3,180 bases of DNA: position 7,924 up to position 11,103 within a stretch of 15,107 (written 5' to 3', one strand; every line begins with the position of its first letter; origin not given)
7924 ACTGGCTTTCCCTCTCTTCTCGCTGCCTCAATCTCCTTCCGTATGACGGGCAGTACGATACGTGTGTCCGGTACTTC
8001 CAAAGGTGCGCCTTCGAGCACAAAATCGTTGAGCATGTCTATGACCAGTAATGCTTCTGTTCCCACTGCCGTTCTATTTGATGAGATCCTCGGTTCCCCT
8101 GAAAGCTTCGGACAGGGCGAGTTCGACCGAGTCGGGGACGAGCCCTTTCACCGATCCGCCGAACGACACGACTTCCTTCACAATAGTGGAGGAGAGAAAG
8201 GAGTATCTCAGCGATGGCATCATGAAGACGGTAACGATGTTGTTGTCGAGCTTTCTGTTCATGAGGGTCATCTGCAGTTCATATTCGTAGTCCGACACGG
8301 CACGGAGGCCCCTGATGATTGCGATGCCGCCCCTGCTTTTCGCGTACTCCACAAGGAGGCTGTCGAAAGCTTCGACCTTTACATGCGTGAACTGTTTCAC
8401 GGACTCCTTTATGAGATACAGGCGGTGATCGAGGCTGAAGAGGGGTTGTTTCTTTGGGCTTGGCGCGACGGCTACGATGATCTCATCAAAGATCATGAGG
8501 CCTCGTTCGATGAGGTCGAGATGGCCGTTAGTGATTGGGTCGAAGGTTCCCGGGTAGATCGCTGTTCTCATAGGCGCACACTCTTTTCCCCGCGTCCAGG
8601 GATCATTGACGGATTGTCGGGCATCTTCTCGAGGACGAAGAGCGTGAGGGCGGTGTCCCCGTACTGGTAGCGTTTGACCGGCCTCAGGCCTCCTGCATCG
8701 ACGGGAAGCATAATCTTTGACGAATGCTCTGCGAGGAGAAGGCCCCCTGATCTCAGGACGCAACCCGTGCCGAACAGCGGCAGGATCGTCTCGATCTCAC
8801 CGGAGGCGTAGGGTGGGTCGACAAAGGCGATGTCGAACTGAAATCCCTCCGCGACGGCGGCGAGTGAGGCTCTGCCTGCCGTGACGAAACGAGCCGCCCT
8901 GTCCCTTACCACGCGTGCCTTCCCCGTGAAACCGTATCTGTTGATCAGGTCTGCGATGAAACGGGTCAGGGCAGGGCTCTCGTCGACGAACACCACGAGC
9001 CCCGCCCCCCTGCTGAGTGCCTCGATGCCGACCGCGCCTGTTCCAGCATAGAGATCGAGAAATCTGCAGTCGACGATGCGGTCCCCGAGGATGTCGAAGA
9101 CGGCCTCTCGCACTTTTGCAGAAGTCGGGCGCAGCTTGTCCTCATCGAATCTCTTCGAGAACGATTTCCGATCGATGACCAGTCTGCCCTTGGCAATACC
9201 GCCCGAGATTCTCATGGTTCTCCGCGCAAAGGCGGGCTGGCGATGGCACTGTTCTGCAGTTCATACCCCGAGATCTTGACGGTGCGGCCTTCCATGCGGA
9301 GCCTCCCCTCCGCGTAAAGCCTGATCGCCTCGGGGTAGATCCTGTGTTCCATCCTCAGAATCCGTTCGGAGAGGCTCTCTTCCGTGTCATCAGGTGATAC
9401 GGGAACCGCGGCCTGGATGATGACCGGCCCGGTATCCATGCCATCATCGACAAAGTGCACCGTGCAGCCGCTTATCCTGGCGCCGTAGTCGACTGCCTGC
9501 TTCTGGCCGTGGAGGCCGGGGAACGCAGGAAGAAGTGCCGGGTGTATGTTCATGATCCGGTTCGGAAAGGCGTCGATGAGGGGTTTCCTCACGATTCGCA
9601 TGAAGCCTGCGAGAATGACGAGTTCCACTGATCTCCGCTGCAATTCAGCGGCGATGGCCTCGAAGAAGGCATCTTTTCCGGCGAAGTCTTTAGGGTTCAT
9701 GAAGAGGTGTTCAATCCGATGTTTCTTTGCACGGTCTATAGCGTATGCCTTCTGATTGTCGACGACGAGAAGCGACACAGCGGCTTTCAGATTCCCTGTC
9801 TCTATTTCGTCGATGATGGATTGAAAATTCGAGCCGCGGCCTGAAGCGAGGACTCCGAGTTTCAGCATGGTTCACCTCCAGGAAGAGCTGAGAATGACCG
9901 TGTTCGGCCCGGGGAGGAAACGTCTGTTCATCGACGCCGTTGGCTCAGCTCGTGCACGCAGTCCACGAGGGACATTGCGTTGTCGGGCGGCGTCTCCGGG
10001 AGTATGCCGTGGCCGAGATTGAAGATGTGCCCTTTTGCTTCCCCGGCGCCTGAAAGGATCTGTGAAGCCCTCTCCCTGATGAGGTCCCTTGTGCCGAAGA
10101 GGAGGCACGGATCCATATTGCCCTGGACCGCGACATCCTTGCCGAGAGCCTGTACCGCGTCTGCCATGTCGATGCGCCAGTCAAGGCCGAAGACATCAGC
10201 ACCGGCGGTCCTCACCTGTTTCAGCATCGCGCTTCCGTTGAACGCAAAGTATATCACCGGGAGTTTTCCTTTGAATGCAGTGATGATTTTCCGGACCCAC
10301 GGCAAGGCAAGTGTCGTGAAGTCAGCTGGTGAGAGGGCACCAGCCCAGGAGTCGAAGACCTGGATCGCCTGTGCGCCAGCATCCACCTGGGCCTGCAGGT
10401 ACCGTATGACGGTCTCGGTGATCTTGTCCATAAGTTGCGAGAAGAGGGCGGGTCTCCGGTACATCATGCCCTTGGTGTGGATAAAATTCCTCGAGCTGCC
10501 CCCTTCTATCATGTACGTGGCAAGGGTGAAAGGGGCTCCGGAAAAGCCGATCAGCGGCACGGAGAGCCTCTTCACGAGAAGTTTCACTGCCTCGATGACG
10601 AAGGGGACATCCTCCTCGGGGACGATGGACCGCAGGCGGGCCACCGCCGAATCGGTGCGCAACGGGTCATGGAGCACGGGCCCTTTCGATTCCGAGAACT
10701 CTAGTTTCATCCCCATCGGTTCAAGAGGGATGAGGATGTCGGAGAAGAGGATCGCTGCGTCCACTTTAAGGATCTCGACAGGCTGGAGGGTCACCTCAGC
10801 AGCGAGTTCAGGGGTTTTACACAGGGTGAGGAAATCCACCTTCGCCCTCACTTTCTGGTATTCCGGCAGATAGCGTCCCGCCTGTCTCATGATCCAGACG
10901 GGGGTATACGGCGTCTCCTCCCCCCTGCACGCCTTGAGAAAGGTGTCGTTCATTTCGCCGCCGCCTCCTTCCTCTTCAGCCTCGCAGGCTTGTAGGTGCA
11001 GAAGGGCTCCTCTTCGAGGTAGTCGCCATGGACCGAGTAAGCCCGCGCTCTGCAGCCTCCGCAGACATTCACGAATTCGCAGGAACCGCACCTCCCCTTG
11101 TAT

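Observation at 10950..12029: AhbD/NirJ-family radical SAM-SPASM enzyme translationally coupled to hemE: possible oxygen-independent terminal heme-synthesis step in a coproporphyrin-dependent route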

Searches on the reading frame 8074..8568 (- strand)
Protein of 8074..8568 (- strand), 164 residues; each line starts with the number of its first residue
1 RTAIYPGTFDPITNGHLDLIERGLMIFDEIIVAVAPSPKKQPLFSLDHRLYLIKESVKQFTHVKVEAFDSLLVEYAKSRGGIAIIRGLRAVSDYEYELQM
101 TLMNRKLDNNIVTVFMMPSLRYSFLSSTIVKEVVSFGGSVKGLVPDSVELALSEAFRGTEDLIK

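Call 7: search_protein_families(library=pfam, proteins=[window:8074-8568:-])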
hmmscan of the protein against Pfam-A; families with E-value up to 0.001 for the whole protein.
window:8074-8568:- (164 aa): 2 families
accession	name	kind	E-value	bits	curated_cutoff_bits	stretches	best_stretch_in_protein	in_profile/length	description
PF01467.32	CTP_transf_like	-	2.2e-26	93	21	1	4-132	1-132/133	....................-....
PF08218.17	Citrate_ly_lig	-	0.00085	19.5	20.9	0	10-77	9-74/182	Citrate lyase ligase C-terminal domain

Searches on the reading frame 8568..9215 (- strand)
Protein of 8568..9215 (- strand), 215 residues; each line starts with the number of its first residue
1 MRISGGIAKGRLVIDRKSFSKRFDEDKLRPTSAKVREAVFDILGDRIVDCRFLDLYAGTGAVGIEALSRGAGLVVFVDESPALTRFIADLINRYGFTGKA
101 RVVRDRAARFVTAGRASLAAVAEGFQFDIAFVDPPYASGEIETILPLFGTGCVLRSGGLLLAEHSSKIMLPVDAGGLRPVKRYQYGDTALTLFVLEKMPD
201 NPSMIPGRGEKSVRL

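Call 7: search_protein_families(library=pfam, proteins=[window:8568-9215:-])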
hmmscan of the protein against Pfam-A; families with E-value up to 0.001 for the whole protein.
window:8568-9215:- (215 aa): 1 family
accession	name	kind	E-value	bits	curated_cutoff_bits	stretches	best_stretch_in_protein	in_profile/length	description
PF03602.21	Cons_hypoth95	-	5.4e-37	127.7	24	1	1-193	1-181/182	Conserved hypothetical protein 95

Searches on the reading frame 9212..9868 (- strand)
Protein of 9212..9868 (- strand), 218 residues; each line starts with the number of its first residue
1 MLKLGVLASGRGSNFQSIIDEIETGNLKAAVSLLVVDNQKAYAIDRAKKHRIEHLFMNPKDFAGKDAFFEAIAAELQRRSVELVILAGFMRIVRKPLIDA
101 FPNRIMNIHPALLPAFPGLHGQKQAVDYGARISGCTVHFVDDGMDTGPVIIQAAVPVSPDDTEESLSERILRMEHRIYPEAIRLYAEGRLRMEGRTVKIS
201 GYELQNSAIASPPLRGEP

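Call 7: search_protein_families(library=pfam, proteins=[window:9212-9868:-])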
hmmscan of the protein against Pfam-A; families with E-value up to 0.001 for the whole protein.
window:9212-9868:- (218 aa): 1 family
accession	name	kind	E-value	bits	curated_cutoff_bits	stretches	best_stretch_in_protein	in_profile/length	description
PF00551.24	Formyl_trans_N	-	1.3e-53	181.8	26.1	1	3-182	2-181/181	Formyl transferase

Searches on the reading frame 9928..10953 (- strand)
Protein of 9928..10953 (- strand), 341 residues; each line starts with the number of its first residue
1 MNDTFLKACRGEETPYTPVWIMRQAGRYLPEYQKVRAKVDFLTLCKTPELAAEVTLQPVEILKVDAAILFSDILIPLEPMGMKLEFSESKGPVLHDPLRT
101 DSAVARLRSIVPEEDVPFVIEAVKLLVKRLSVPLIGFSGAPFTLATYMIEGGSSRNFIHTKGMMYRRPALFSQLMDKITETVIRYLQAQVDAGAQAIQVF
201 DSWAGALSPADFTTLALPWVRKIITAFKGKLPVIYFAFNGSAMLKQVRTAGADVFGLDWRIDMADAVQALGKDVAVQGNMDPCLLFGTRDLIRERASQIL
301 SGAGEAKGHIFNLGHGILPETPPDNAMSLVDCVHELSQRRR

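Call 6: search_protein_families(library=ncbifam, proteins=[window:9928-10953:-], max_evalue=0.00001)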
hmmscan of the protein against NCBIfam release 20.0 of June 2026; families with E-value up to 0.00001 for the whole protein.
window:9928-10953:- (341 aa): 5 families
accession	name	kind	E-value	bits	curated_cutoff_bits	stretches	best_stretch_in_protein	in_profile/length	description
TIGR01464.1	hemE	equivalog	5.8e-132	439.8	302.95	1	4-335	1-338/338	uroporphyrinogen decarboxylase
NF004889.0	PRK06252.1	subfamily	1.3e-29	103.2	244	1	47-338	49-338/340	methylcobalamin:coenzyme M methyltransferase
TIGR01463.1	mtaA_cmuA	subfamily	7.1e-28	97.8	235.4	1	46-335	47-337/340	MtaA/CmuA family methyltransferase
NF040654.1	MtaA_Meth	equivalog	2.7e-19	69.3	400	1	47-333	46-332/337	methylcobamide:CoM methyltransferase MtaA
NF041608.1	methylcob_mtaseMtbA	equivalog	1.1e-16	60.9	600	1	112-335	117-336/339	methylcobamide:CoM methyltransferase MtbA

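Call 7: search_protein_families(library=pfam, proteins=[window:9928-10953:-])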
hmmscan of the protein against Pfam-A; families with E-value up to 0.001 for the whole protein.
window:9928-10953:- (341 aa): 1 family
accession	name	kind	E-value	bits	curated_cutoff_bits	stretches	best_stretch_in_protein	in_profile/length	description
PF01208.23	URO-D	-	3.9e-136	454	23.9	1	2-335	3-345/346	Uroporphyrinogen decarboxylase (URO-D)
